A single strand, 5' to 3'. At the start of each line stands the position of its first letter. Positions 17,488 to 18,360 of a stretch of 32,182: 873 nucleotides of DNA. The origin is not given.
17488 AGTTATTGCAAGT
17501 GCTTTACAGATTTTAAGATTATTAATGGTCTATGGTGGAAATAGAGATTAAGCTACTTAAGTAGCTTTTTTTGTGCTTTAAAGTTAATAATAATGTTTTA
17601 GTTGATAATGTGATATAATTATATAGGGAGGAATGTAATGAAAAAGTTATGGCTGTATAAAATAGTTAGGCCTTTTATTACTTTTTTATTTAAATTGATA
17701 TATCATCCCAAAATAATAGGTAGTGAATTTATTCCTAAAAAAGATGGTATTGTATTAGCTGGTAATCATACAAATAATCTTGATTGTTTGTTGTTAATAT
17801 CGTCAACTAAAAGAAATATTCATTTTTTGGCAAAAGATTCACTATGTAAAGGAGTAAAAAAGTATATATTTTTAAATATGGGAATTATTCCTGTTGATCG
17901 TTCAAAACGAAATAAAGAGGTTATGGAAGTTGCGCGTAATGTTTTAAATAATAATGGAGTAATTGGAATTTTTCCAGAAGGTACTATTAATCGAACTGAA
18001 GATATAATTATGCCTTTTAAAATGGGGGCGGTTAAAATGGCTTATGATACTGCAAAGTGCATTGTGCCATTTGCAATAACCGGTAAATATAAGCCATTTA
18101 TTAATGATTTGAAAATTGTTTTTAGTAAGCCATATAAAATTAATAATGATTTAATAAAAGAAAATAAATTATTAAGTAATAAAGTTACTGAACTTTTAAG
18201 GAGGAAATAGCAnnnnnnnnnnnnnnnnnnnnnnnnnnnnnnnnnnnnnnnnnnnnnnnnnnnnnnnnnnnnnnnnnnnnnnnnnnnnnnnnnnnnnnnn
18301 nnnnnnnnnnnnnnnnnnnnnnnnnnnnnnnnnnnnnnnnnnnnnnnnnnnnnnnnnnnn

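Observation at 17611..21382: Self-contained four-gene acyl-activation and acyl-transfer operon with no carrier protein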

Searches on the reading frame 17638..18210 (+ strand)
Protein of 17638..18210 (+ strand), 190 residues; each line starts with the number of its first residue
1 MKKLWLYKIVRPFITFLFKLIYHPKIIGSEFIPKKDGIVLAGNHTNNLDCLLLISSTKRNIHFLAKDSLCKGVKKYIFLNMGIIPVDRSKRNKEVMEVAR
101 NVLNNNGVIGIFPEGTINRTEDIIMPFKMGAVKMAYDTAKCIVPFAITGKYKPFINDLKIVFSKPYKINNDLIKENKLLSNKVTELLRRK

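Call 3: search_protein_families(library=pfam, proteins=[window:17638-18210:+], max_evalue=0.01)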
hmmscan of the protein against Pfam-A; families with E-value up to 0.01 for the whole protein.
window:17638-18210:+ (190 aa): 1 family
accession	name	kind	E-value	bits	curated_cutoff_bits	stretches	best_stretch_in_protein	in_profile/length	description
PF01553.26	Acyltransferase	-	7.4e-28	97.4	23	1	25-147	3-131/132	Acyltransferase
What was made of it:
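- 17638..18210 (+): Gene A, a 190-aa PlsC-family acyltransferase. It has HX4D (NHTNNLD) and a non-canonical block III, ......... Pfam PF01553 at 7e-28 (call 3).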

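Call 4: search_protein_families(library=ncbifam, proteins=[window:17638-18210:+], max_evalue=0.01)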
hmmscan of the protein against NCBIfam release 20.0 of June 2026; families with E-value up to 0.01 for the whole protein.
window:17638-18210:+ (190 aa): 6 families
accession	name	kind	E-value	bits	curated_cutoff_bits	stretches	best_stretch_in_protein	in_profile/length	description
NF006386.0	PRK08633.1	equivalog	2.4e-26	91.8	1221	1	9-150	414-554/1147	acyl-[ACP]--phospholipid O-acyltransferase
TIGR00530.1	AGP_acyltrn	subfamily_domain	5.3e-26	90.9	102.95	1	26-147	6-129/130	1-acylglycerol-3-phosphate O-acyltransferase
NF005291.0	PRK06814.1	equivalog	3.2e-11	41.9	1349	1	3-159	420-575/1140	acyl-[ACP]--phospholipid O-acyltransferase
NF052615.1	orn_lipid_OlsF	equivalog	1.9e-06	26.7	620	1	25-153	69-202/570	bifunctional ornithine lipid synthase OlsF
NF005959.0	PRK08043.1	equivalog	5.8e-06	24.8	886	1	12-162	4-152/719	bifunctional acyl-ACP--phospholipid O-acyltransferase/long-chain-fatty-acid--ACP ligase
NF011593.0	PRK15018.1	equivalog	6.8e-05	22.7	501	1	41-148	70-180/245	1-acylglycerol-3-phosphate O-acyltransferase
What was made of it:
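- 17638..18210 (+): NCBIfam hits (call 4).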

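Call 31: search_solved_structures(query=window:17638-18210:+, max_evalue=0.01, show_alignments=2)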
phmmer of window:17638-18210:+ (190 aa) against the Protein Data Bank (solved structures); distinct sequences matched with E-value up to 0.01: 1.
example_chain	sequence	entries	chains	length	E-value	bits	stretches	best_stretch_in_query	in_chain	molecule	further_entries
5kym_A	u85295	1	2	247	7.4e-09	38.8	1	15-152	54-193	1-acyl-sn-glycerol-3-phosphate acyltransferase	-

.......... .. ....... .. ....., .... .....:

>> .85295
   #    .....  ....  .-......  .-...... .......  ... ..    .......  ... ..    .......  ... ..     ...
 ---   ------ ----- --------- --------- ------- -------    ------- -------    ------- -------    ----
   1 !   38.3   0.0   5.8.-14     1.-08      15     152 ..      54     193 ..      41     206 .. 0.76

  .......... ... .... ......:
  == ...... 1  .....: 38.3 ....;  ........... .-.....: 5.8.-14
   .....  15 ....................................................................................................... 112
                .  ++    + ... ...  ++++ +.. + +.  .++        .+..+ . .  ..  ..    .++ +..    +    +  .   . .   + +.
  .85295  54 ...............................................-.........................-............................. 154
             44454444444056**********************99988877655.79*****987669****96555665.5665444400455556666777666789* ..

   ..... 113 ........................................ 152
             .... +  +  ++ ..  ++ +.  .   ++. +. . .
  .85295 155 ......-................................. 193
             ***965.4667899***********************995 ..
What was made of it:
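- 17638..18210 (+): PDB hit to 5KYM PlsC at 7e-9 (call 31).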

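Call 32: find_homologous_proteins(query=window:17638-18210:+, max_evalue=1e-10)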
Query window:17638-18210:+ (190 aa): 4246 proteins with E <= 1e-10 among 4345 candidates; the best 120 are listed.
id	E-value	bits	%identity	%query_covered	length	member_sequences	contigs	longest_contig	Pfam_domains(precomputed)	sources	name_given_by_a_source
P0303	5.4e-119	413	99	100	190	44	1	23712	PF01553.27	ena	-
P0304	1.6e-70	255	67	99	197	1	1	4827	PF01553.27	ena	-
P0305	2.4e-70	254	65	97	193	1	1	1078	PF01553.27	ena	-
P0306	2.6e-70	254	66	99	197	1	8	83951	PF01553.27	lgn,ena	-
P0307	2.6e-70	254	66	99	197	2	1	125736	PF01553.27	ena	-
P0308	3.4e-70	254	66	99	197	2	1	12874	PF01553.27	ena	-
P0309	3.6e-70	253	65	99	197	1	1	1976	PF01553.27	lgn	-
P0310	1.0e-69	252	66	99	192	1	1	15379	PF01553.27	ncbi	-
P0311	1.4e-69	251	65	99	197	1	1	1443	PF01553.27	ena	-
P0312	1.4e-69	251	65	99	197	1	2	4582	PF01553.27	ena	-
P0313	2.7e-69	251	64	99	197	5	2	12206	PF01553.27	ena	-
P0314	3.0e-69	250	64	99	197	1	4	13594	PF01553.27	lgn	-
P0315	3.3e-69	250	68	98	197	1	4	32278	PF01553.27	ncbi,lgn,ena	-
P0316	9.8e-69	249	63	98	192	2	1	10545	PF01553.27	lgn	-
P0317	1.6e-68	248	63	100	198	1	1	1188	PF01553.27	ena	-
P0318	2.0e-68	248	64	98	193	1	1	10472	PF01553.27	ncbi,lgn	-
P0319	2.2e-68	248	62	99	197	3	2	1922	PF01553.27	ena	-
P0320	4.1e-68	247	62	100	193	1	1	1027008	PF01553.27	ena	-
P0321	4.6e-68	247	63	99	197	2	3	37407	PF01553.27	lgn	-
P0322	7.7e-68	246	64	98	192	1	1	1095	PF01553.27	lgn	-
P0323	1.1e-67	245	62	96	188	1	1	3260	PF01553.27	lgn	-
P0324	1.5e-67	245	63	100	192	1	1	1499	PF01553.27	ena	-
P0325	3.2e-67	244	64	99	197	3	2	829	PF01553.27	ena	-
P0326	3.5e-67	244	62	100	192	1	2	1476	PF01553.27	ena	-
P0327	3.5e-67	244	62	99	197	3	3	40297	PF01553.27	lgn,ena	-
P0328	4.4e-67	243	66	100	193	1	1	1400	PF01553.27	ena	-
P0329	5.5e-67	243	63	99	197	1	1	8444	PF01553.27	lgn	-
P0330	1.3e-66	242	65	96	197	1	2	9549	PF01553.27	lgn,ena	-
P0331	1.5e-66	242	62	99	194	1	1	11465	PF01553.27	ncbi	-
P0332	1.7e-66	241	62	99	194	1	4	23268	PF01553.27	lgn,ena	-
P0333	2.1e-66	241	64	97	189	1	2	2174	PF01553.27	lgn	-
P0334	2.6e-66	241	62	99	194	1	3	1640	PF01553.27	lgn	-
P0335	2.8e-66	241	60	99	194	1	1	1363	PF01553.27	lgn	-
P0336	5.7e-66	240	62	97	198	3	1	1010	PF01553.27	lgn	-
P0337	7.1e-66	239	64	97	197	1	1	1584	PF01553.27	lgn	-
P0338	7.7e-66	239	60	100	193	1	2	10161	PF01553.27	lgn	-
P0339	8.9e-66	239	60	100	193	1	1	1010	PF01553.27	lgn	-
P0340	1.2e-65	239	65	97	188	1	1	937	PF01553.27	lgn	-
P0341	1.5e-65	238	63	100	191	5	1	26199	PF01553.27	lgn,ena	-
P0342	1.5e-65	238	61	99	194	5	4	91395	PF01553.27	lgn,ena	-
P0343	1.5e-65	238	60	100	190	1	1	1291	PF01553.27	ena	-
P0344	4.1e-65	237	63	100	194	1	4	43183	PF01553.27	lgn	-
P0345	5.8e-65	236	62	100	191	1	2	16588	PF01553.27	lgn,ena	-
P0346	7.8e-65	236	59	98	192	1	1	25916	PF01553.27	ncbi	-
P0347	8.1e-65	236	62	99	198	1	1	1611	PF01553.27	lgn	-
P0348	8.5e-65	236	61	100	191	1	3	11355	PF01553.27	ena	-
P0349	1.1e-64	236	62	99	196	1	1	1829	PF01553.27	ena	-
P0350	1.4e-64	235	64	100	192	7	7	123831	PF01553.27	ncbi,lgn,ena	-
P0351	1.4e-64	235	59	97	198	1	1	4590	PF01553.27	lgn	-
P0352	1.5e-64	235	61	98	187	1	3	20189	PF03279.19,PF01553.27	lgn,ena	-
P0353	1.6e-64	235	62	99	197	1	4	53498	PF01553.27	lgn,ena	-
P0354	1.9e-64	235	60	99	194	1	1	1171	PF01553.27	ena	-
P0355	2.0e-64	235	61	100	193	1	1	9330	PF01553.27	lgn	-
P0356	2.1e-64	235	61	99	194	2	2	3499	PF01553.27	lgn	-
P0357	2.7e-64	234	63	100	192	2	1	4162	PF01553.27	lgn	-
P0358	3.0e-64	234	61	99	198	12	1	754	PF01553.27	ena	-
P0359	3.5e-64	234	63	96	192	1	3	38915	PF01553.27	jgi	-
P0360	4.0e-64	234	62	100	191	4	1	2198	PF01553.27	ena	-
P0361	4.0e-64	234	59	94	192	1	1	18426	PF01553.27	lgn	-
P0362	4.3e-64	234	62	97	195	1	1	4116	PF01553.27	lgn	-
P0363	4.5e-64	234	60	99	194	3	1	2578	PF01553.27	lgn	-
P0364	4.9e-64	233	63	97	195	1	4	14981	PF01553.27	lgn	-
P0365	5.3e-64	233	60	98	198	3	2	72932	PF01553.27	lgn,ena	-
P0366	5.3e-64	233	62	95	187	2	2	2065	PF01553.27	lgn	-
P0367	9.0e-64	233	60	99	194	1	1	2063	PF01553.27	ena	-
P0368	9.3e-64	233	60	97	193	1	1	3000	PF03279.19,PF01553.27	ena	-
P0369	9.9e-64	232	62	97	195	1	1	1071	PF01553.27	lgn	-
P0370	1.0e-63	232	61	100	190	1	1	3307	PF01553.27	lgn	-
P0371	1.2e-63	232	61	97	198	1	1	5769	PF01553.27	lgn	-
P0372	1.7e-63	232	63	100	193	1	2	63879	PF01553.27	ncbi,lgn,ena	-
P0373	1.8e-63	232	62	98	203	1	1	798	PF01553.27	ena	-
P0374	1.8e-63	232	63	100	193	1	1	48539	PF01553.27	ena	-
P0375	1.9e-63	232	63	100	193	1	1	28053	PF01553.27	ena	-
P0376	2.0e-63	231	60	97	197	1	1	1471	PF01553.27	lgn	-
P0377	2.3e-63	231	62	97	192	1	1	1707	PF01553.27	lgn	-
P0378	2.5e-63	231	60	99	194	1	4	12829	PF01553.27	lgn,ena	-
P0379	2.5e-63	231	59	99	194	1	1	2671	PF01553.27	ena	-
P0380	2.8e-63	231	61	99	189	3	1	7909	PF01553.27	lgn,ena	-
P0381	3.4e-63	231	61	97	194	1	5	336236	PF01553.27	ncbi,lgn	-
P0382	3.5e-63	231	60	100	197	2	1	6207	PF01553.27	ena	-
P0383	4.0e-63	230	59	99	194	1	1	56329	PF01553.27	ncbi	-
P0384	4.1e-63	230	61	97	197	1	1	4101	PF01553.27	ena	-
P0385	4.7e-63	230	59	99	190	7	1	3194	PF01553.27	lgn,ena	-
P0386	5.6e-63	230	62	97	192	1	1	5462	PF01553.27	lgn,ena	-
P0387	5.6e-63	230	61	98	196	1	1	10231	PF01553.27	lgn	-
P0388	5.7e-63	230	61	99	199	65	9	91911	PF01553.27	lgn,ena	-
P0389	6.2e-63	230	64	100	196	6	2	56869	PF01553.27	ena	-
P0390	6.4e-63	230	58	99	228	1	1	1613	PF01553.27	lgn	-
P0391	8.2e-63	229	61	98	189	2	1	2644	PF01553.27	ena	-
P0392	8.2e-63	229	61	99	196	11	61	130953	PF01553.27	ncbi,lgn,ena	-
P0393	9.1e-63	229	60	100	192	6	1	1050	PF01553.27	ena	-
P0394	9.1e-63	229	61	98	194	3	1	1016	PF01553.27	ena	-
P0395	9.6e-63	229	62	97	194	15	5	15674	PF01553.27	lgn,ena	-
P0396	9.8e-63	229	62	97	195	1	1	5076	PF01553.27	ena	-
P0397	1.1e-62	229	58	98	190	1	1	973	PF01553.27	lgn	-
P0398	1.1e-62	229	63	92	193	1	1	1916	PF03279.19,PF01553.27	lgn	-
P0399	1.1e-62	229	59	97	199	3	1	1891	PF01553.27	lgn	-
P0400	1.2e-62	229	62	100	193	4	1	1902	PF01553.27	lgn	-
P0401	1.3e-62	229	58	97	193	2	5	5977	PF01553.27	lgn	-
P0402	1.4e-62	229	58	100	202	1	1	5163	PF01553.27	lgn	-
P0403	1.5e-62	229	59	97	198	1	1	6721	PF01553.27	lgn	-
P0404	1.6e-62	228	62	94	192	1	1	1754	PF01553.27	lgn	-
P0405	1.6e-62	228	59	98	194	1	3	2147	PF01553.27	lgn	-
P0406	1.6e-62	228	61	98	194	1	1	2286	PF01553.27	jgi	-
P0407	2.2e-62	228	63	95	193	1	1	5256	PF01553.27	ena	-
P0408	2.5e-62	228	62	99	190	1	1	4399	PF01553.27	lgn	-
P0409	2.5e-62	228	56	100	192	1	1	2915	PF01553.27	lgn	-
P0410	2.7e-62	228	61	100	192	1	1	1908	PF01553.27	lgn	-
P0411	2.9e-62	228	63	95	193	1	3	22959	PF01553.27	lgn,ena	-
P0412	3.2e-62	228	57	98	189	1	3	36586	PF01553.27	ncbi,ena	-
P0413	3.4e-62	227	57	99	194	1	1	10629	PF01553.27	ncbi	-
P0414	3.4e-62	227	59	97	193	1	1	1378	PF01553.27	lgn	-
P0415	3.6e-62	227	59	98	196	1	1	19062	PF01553.27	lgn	-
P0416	3.6e-62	227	62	97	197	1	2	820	PF01553.27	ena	-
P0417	3.8e-62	227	62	100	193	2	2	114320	PF01553.27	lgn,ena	-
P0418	4.1e-62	227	61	98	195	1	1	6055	PF01553.27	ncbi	-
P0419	4.3e-62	227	60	100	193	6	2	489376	PF01553.27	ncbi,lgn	-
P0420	4.3e-62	227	60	100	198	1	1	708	PF01553.27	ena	-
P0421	4.4e-62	227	61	97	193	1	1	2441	PF01553.27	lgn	-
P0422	4.9e-62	227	59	100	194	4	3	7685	PF01553.27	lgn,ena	-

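Call 33: find_encoding_contigs(protein=P0320, flank=8000, max_places=2)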
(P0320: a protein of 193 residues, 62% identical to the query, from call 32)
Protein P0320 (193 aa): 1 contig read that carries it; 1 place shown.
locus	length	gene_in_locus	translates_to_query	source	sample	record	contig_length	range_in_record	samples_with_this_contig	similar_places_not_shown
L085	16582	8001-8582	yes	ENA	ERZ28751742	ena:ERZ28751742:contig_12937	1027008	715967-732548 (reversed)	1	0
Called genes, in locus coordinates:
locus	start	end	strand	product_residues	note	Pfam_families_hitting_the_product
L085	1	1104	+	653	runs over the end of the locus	PF03477:ATP-cone, PF13597:NRDD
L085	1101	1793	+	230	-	PF04055:Radical_SAM, PF13353:Fer4_12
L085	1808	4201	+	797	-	PF03477:ATP-cone, PF13597:NRDD, PF00085:Thioredoxin (faint), PF00462:Glutaredoxin (faint)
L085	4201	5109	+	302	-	PF00890:FAD_binding_2 (weak), PF01266:DAO (faint), PF03486:HI0933_like (weak), PF07992:Pyr_redox_2, PF12831:FAD_oxidored, PF13450:NAD_binding_8 (weak), PF13738:Pyr_redox_3, PF00070:Pyr_redox (weak)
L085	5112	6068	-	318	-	PF13847:Methyltransf_31 (weak), PF05050:Methyltransf_21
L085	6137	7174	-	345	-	PF01391:Collagen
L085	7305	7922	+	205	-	-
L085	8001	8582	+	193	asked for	PF01553:Acyltransferase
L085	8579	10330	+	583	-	PF00501:AMP-binding, PF13193:AMP-binding_C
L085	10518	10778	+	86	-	PF01553:Acyltransferase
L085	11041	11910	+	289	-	-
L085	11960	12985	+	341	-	-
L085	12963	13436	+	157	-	PF04073:tRNA_edit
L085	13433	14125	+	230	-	PF08713:DNA_alkylation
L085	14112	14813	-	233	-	PF02592:Vut_1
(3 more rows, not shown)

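Call 34: find_encoding_contigs(protein=P0419, flank=8000, max_places=2)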
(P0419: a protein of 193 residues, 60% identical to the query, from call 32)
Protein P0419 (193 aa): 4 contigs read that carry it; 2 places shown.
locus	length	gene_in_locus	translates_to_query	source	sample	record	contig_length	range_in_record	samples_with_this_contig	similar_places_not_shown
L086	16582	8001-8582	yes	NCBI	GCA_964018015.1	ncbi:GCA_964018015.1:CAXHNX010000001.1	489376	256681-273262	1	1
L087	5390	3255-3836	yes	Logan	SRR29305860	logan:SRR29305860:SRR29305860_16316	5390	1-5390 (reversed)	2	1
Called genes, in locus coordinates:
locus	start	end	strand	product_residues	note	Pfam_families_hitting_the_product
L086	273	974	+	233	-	PF02463:SMC_N (faint), PF00005:ABC_tran, PF13304:AAA_21 (faint)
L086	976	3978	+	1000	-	PF12704:MacB_PCD (faint), PF02687:FtsX, PF28576:Transporter_C (faint), PF02687:FtsX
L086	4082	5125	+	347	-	PF00106:adh_short, PF01073:3Beta_HSD, PF01370:Epimerase, PF02719:Polysacc_synt_2, PF04321:RmlD_sub_bind, PF08659:KR (weak), PF13460:NAD_binding_10 (weak), PF16363:GDP_Man_Dehyd, +1 more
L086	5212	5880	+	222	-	-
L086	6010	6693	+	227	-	PF00072:Response_reg, PF00486:Trans_reg_C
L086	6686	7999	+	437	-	PF00512:HisKA, PF02518:HATPase_c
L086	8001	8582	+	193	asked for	PF01553:Acyltransferase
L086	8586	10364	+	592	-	PF00501:AMP-binding, PF13193:AMP-binding_C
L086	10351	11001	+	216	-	PF01553:Acyltransferase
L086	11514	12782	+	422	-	PF02492:cobW, PF07683:CobW_C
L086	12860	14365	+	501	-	PF01676:Metalloenzyme, PF06415:iPGM_N, PF01663:Phosphodiest (weak)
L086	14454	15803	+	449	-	PF18998:Flg_new_2 (weak)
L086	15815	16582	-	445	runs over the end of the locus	PF03448:MgtE_N, PF00571:CBS, PF01769:MgtE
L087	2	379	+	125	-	?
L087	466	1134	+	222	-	-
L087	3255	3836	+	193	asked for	PF01553:Acyltransferase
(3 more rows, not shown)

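Call 35: find_encoding_contigs(protein=P0381, flank=6000, max_places=1)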
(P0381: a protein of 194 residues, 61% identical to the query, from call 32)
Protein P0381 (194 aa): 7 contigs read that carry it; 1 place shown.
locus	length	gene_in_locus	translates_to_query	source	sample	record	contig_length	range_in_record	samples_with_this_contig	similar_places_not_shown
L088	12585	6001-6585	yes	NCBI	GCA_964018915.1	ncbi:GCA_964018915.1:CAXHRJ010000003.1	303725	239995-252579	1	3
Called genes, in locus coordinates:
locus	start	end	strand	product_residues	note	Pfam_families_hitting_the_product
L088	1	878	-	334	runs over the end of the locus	PF13145:Rotamase_2 (weak), PF13616:Rotamase_3, PF00639:Rotamase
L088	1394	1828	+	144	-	PF02381:MraZ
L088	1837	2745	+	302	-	PF01795:Methyltransf_5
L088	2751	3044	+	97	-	PF04977:DivIC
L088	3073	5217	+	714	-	PF03717:PBP_dimer, PF00905:Transpeptidase, PF03793:PASTA (weak)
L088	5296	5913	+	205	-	PF01066:CDP-OH_P_transf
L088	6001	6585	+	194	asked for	PF01553:Acyltransferase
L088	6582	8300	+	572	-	PF00501:AMP-binding, PF13193:AMP-binding_C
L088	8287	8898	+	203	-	PF01553:Acyltransferase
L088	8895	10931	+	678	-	-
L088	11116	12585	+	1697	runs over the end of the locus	PF00404:Dockerin_1 (weak), PF00041:fn3, PF25059:FN3_DSCAM-DSCAML_C (faint), PF28033:Fn3_ROS1 (faint), PF00041:fn3 (weak), PF13402:Peptidase_M60, PF00754:F5_F8_type_C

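Call 36: find_encoding_contigs(protein=P0392, flank=6000, max_places=1)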
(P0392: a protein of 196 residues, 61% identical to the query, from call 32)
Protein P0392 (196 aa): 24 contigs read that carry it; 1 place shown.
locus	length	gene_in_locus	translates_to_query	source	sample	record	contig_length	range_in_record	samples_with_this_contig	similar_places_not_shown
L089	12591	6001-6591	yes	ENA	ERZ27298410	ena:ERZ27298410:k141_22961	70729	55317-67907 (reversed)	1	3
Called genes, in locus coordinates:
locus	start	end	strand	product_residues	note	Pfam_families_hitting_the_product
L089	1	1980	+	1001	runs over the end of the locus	PF02687:FtsX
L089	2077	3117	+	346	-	PF00106:adh_short (weak), PF01073:3Beta_HSD, PF01370:Epimerase, PF02719:Polysacc_synt_2, PF04321:RmlD_sub_bind, PF07993:NAD_binding_4 (faint), PF16363:GDP_Man_Dehyd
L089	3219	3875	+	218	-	-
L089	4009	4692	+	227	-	PF00072:Response_reg, PF00486:Trans_reg_C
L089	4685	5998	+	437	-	PF00512:HisKA, PF02518:HATPase_c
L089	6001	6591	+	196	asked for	PF01553:Acyltransferase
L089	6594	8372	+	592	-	PF00501:AMP-binding, PF13193:AMP-binding_C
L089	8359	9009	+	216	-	PF01553:Acyltransferase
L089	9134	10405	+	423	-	PF02492:cobW, PF07683:CobW_C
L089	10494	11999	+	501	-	PF01676:Metalloenzyme, PF06415:iPGM_N, PF01663:Phosphodiest (weak)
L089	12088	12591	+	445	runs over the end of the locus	PF18998:Flg_new_2 (weak)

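Call 37: find_encoding_contigs(protein=P0350, flank=6000, max_places=1)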
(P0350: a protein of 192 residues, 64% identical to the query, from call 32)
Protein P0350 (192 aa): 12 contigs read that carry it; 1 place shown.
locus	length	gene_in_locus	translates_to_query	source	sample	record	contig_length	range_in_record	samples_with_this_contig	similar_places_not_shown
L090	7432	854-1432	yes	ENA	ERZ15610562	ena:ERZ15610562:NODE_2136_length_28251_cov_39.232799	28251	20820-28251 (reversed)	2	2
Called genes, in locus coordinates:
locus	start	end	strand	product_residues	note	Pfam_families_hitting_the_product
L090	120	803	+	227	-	-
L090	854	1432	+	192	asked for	PF01553:Acyltransferase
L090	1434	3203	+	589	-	PF00501:AMP-binding, PF13193:AMP-binding_C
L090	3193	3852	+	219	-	PF01553:Acyltransferase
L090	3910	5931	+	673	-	-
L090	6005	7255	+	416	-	PF02492:cobW, PF07683:CobW_C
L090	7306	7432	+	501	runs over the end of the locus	PF01676:Metalloenzyme, PF00884:Sulfatase (faint), PF06415:iPGM_N, PF01663:Phosphodiest (weak)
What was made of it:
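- It was found in all five homologue contexts looked up (calls 33-37).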

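Call 46: find_related_loci(query=A2, collection=metagenome_contigs, flank=6000)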
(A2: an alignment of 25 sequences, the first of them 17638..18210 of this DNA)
Query A2 (190 aa) in metagenome_contigs; peptide patterns used: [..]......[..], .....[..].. (x = any residue, [..] = any of these).
509 stretches matched a pattern; 382 encode a relative of the query (tblastn E <= 1e-3); the best 80 are kept; 80 distinct loci.
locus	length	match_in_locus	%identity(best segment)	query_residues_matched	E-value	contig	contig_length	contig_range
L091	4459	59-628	62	1-189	8e-69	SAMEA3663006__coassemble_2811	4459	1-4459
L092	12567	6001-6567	59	1-189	1e-68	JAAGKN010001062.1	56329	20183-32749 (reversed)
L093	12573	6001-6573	59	1-190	8e-67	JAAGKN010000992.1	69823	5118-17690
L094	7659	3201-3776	60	1-190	1e-66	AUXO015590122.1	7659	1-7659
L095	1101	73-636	60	1-188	1e-70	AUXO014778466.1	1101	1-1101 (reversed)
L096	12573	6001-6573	56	1-190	2e-65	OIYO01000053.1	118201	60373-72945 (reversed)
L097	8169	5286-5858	56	1-190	5e-65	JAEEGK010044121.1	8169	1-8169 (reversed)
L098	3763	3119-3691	55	1-190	7e-65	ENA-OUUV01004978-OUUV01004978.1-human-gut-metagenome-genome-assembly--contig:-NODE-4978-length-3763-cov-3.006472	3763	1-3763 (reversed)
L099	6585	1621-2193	56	1-190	1e-64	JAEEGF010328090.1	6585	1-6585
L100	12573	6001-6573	55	1-190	1e-64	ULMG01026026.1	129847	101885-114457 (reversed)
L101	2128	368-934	57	1-189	1e-65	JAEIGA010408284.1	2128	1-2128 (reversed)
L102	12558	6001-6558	60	1-185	2e-64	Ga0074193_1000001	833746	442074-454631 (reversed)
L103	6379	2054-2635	57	1-190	5e-64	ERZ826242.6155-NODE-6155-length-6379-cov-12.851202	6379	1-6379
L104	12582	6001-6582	56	1-190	1e-63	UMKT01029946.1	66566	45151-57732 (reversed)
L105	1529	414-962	57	6-188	3e-66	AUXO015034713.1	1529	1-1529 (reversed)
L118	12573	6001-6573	58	1-190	2e-62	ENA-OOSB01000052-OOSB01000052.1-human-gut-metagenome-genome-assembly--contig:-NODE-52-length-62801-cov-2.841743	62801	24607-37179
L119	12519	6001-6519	58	10-181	2e-62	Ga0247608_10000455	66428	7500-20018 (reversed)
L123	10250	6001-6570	57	1-190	2e-62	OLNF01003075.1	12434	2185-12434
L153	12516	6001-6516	63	6-179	8e-60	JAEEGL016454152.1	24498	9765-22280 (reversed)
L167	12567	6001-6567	52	1-189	1e-59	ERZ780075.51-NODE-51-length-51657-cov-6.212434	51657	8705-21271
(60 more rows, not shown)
